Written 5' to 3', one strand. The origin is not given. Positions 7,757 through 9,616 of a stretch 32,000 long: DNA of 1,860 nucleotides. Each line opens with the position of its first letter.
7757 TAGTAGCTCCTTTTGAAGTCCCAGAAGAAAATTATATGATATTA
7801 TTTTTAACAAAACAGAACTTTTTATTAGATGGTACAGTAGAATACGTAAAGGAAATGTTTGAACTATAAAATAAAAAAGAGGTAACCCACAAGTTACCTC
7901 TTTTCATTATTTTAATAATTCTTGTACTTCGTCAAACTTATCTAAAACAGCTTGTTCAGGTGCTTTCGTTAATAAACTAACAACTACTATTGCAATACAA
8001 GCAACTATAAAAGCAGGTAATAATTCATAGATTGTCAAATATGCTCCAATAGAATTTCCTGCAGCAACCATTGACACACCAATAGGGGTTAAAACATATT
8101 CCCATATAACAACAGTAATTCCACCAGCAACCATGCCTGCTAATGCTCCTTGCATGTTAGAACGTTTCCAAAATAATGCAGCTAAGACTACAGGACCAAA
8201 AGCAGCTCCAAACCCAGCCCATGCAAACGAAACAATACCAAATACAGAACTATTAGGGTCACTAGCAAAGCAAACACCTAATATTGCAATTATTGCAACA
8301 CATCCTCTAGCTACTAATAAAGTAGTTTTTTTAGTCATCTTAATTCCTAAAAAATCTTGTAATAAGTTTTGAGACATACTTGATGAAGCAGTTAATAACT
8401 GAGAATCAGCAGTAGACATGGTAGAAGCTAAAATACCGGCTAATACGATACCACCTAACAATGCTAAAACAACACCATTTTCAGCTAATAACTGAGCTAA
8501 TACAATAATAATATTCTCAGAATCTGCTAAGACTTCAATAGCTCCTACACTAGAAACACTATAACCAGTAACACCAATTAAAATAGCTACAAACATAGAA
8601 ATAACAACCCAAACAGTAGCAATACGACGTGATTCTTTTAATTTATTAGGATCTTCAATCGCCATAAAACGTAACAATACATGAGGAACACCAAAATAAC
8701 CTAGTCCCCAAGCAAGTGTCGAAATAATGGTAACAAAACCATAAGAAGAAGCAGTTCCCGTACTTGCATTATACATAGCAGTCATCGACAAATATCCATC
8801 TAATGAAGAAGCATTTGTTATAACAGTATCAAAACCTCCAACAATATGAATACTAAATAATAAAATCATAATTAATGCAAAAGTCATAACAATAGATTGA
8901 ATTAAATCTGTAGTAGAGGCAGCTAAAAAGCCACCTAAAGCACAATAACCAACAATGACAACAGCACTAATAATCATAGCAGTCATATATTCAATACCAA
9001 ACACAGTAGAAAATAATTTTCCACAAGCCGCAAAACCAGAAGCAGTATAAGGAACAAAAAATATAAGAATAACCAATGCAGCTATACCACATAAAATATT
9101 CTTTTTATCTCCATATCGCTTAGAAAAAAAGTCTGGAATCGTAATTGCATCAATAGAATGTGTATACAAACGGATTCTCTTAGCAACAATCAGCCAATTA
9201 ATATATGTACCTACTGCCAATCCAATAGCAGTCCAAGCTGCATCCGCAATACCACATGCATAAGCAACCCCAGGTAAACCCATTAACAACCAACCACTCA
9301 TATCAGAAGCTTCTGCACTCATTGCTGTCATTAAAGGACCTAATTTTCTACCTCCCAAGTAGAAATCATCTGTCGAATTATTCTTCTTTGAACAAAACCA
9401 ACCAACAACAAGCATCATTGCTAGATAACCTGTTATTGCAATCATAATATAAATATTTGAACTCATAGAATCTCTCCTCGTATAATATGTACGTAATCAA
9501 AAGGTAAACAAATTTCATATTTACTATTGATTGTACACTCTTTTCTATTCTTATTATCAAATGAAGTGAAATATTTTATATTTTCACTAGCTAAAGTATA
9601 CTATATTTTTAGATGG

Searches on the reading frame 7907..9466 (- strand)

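Call 60: search_protein_families(library=pfam, proteins=[window:7907-9466:-], max_evalue=0.00001)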
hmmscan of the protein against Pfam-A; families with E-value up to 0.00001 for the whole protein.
window:7907-9466:- (519 aa): 1 family
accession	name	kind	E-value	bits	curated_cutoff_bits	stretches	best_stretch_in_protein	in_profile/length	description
PF00474.23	SSF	-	9.5e-83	278.8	22.8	1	35-448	1-406/406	Sodium:solute symporter family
